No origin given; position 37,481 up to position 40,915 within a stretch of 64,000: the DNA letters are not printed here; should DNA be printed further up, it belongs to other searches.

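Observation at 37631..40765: Inverted 3.1-kb gene for a 1044-aa protein built almost entirely of ~57-aa Ser/Thr/Ala/Ile/Asn repeats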

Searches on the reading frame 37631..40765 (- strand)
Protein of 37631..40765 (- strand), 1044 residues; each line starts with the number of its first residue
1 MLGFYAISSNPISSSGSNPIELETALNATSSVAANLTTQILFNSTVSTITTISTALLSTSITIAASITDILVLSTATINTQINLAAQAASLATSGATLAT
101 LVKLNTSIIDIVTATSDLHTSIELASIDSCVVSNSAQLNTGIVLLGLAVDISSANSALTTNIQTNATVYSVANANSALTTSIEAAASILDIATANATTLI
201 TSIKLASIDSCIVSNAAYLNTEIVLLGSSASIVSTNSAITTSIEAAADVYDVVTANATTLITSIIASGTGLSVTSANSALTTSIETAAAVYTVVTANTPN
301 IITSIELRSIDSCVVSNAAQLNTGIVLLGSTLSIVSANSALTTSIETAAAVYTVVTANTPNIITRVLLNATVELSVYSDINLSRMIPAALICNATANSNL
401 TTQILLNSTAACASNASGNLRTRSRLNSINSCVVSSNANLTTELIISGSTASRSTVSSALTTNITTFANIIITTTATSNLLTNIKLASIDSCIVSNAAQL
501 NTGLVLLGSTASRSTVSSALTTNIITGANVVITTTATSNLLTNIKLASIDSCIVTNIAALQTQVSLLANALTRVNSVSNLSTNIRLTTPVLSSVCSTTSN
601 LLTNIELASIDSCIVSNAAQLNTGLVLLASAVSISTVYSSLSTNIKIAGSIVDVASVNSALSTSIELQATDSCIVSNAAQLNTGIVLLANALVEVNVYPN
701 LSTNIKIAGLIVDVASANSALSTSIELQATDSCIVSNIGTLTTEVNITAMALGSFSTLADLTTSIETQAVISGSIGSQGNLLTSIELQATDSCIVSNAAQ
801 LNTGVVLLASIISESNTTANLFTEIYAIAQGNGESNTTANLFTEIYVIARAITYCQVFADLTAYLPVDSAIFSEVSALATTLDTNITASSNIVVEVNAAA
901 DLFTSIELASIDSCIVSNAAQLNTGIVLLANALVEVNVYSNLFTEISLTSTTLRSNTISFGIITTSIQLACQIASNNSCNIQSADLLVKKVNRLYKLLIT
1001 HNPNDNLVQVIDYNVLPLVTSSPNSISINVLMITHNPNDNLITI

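Call 6: search_protein_families(library=pfam, proteins=[window:37631-40765:-], max_evalue=0.01)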
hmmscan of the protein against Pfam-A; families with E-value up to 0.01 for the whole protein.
window:37631-40765:- (1044 aa): 0 families

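Call 7: search_protein_families(library=phrogs, proteins=[window:37631-40765:-], max_evalue=0.001)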
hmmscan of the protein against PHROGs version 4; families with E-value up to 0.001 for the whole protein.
window:37631-40765:- (1044 aa): 0 families

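Call 8: search_dna_similar(query=window:37631-40765:-, collection=phages, mode=protein, max_evalue=0.001)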
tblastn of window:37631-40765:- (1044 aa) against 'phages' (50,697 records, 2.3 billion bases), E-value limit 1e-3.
No match.

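Call 10: find_homologous_proteins(query=window:37631-40765:-, max_evalue=0.001)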
Query window:37631-40765:- (1044 aa): 9 proteins with E <= 0.001 among 8000 candidates.
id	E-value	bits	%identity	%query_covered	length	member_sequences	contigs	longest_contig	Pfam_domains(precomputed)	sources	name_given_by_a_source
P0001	9.4e-21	92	45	14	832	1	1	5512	-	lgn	-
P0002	3.9e-9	54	25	44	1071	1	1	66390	-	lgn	-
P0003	3.8e-8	51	33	8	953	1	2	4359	PF13385.14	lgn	-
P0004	1.0e-7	49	35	2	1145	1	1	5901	-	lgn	-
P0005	1.8e-6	45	32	18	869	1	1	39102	PF24163.4,PF05135.20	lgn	-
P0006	7.6e-5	40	-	-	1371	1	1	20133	-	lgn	-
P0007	3.7e-4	37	32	22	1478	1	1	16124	PF13385.14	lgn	-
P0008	4.0e-4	37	29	34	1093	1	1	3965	-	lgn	-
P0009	9.9e-4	36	32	9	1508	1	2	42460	-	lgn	-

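Call 14: find_encoding_contigs(protein=P0001, flank=10000, max_places=3)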
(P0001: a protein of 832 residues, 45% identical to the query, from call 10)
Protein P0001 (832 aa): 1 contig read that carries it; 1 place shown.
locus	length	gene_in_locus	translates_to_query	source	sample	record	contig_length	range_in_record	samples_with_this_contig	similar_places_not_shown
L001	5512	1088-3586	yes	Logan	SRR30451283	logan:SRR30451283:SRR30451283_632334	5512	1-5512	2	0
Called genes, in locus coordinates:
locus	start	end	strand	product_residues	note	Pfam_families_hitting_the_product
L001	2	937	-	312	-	?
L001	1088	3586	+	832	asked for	-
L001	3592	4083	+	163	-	-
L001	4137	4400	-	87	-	-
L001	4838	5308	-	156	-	PF19835:SegE_GIY-YIG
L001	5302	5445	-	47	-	-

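Call 15: find_encoding_contigs(protein=P0002, flank=10000, max_places=3)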
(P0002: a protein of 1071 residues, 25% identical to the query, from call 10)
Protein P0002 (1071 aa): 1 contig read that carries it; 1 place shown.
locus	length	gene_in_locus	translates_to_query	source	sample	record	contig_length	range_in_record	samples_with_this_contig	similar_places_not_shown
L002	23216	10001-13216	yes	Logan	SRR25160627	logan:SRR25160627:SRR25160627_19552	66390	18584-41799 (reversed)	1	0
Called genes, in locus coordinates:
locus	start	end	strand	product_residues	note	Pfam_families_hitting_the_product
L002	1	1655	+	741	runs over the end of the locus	-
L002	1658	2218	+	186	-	-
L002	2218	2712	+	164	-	-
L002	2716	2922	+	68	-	-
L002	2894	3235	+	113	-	-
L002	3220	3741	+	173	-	-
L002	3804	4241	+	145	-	PF23140:Gp80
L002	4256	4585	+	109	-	-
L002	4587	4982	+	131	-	-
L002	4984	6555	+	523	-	-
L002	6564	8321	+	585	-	PF13472:Lipase_GDSL_2 (weak)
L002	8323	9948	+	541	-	-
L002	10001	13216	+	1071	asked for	-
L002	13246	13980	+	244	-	PF26809:Phage_T4_gp13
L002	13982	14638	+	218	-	PF11649:T4_neck-protein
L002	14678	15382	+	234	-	PF07460:NUMOD3 (faint)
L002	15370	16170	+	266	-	PF16724:T4-gp15_tss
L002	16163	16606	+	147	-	-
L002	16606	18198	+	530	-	PF03354:TerL_ATPase (faint), PF03237:Terminase_6N, PF17289:Terminase_6C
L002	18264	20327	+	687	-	PF22671:Gp18_domIII_N, PF04984:Phage_sheath_1, PF17482:Phage_sheath_1C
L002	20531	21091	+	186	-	PF07460:NUMOD3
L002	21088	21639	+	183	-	PF06841:Phage_T4_gp19 (weak), PF23849:Phage_TTP_2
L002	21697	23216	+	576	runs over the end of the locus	PF07230:Portal_T4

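Call 29: list_cluster_members(proteins=[window:37631-40765:-])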
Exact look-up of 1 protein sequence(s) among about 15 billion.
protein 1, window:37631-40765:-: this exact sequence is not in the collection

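Call 48: search_solved_structures(query=window:37631-40765:-, max_evalue=1, show_alignments=2)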
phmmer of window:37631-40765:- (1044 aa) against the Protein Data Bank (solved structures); distinct sequences matched with E-value up to 1: 0.

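Call 50: search_protein_representatives(protein=window:37631-40765:-)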
Query: 1044 residues. Proteins with E-value up to 0.001 (for the whole library): 128; up to 1e-10: 12; up to 1e-30: 0. The best 128 are listed.
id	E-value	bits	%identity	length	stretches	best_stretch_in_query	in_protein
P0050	1.5e-26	109.7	41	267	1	782-1012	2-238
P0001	3.0e-21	92.2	38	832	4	73-232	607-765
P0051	8.1e-20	87.4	36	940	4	84-180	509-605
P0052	2.6e-19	85.8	29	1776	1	19-794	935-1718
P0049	6.7e-15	71.2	62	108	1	1-81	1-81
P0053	2.2e-14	69.5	33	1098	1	437-804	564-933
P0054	3.2e-13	65.6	33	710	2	103-348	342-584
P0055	8.7e-12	60.9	43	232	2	1-172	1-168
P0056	2.1e-11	59.6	31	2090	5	516-858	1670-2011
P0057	3.6e-11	58.8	32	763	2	527-769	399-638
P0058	3.6e-11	58.8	30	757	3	485-766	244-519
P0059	7.5e-11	57.8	33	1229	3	498-814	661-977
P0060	1.1e-10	57.2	35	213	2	578-741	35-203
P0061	1.5e-10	56.8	32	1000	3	490-691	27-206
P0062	2.8e-10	55.9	53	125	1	573-652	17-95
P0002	1.2e-09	53.7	27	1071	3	249-822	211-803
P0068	1.2e-08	50.5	32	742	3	435-667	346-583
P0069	1.4e-08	50.3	34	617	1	479-682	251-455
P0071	4.2e-08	48.7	35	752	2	113-349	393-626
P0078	1.9e-07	46.5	34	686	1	75-806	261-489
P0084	5.4e-07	45.0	31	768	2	73-308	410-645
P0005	5.8e-07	44.9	34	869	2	535-718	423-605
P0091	1.4e-06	43.6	31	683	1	529-765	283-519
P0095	2.3e-06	43.0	34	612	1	533-777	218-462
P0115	2.4e-05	39.6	36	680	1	405-654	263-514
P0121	4.1e-05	38.8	36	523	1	133-342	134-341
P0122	4.3e-05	38.7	33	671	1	63-351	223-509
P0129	6.6e-05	38.1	31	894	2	137-350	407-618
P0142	1.8e-04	36.7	35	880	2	124-248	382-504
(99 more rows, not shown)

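Call 53: search_protein_families(library=pfam, alignment_id=A4, max_evalue=0.001)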
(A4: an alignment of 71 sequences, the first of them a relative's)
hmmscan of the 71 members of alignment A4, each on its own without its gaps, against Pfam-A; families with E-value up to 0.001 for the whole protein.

A. member 1, P0050 (267 aa): 0 families

B. families by the number of members that match (of 71 scanned): 5 families
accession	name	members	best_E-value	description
PF13385.13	Laminin_G_3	11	3.3e-18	Concanavalin A-like lectin/glucanases superfamily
PF23148.1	Gp77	6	1.6e-12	Podophage GP4 fiber-tail adaptor protein gp77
PF24517.2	CBM96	1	9.1e-08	Carbohydrate-binding module family 96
PF13927.12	Ig_3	1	1.1e-07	Immunoglobulin domain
PF13573.12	SprB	1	8.2e-07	SprB repeat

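Call 54: predict_structure(alignment_id=A3)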
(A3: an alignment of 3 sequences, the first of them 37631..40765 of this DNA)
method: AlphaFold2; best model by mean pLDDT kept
length: 1044 residues; sequences in the alignment: 3
mean_pLDDT: 42.0   pTM: 0.34
mean pLDDT of the five models: 42.0, 39.6, 36.8, 34.7, 27.6
residues with pLDDT >= 90: 0; 70-90: 8; 50-70: 192; < 50: 844
segments of 3 or more residues with pLDDT < 50: 1-150, 152-161, 163-167, 172-179, 185-190, 192-199, 209-221, 227-231, 233-241, 248-260, 268-272, 274-283, 287-293, 295-304, 316-324, 328-333, 335-425, 427-433, 435-443, 447-471, 473-480, 487-505, 507-517, 521-524, 526-594, 596-601, 717-719, 750-764, 766-1044
pLDDT, mean of each block of 10 residues (from residue 1): 23 26 28 30 31 30 29 28 32 31 35 37 43 40 47 44 48 45 49 45 51 46 50 44 50 43 50 44 45 44 49 48 45 45 43 41 41 43 41 42 41 46 46 46 46 45 45 45 49 45 44 46 46 44 46 45 41 44 44 43 50 52 57 54 62 60 66 65 65 60 63 57 60 55 53 45 46 39 46 41 43 34 36 30 32 27 23 23 32 36 40 38 37 33 36 29 30 26 24 25 29 29 32 35 29
secondary structure, 60 per line:
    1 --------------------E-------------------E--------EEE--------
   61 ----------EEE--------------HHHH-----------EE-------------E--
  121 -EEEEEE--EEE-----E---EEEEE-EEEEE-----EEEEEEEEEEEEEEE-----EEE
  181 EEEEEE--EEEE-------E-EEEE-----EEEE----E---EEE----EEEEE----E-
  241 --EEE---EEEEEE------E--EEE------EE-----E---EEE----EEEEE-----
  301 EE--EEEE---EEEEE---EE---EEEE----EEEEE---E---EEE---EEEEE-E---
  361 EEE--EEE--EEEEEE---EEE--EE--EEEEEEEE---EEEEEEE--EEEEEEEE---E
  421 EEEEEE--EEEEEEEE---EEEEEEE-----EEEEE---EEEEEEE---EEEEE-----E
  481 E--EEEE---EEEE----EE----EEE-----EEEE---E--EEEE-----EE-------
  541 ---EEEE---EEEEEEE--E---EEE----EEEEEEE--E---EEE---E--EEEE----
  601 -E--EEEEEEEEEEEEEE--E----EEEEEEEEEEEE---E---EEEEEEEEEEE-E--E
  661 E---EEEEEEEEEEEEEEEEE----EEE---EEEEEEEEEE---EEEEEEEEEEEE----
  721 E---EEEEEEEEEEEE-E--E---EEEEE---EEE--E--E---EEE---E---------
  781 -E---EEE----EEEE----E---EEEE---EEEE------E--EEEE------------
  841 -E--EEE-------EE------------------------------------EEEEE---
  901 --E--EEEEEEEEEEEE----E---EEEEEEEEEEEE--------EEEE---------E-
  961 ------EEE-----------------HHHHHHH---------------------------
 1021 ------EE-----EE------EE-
elements in order (helices of 4 or more, strands of 3 or more residues): E50-52 E71-73 H88-91 E122-127 E130-132 E142-146 E148-152 E158-172 E178-186 E189-192 E202-205 E211-214 E223-225 E230-234 E243-245 E249-254 E264-266 E284-286 E291-295 E305-308 E312-316 E325-328 E333-337 E345-347 E351-355 E361-363 E366-368 E371-376 E380-382 E389-396 E400-406 E409-416 E420-426 E429-436 E440-446 E452-456 E460-466 E470-474 E484-487 E491-494 E505-507 E513-516 E523-526 E544-547 E551-557 E564-566 E571-577 E584-586 E593-596 E605-618 E626-637 E645-655 E665-681 E686-688 E692-701 E705-716 E725-736 E745-749 E753-755 E765-767 E786-788 E793-796 E805-808 E812-815 E825-828 E845-847 E893-897 E906-917 E926-937 E946-949 E967-969 H987-993
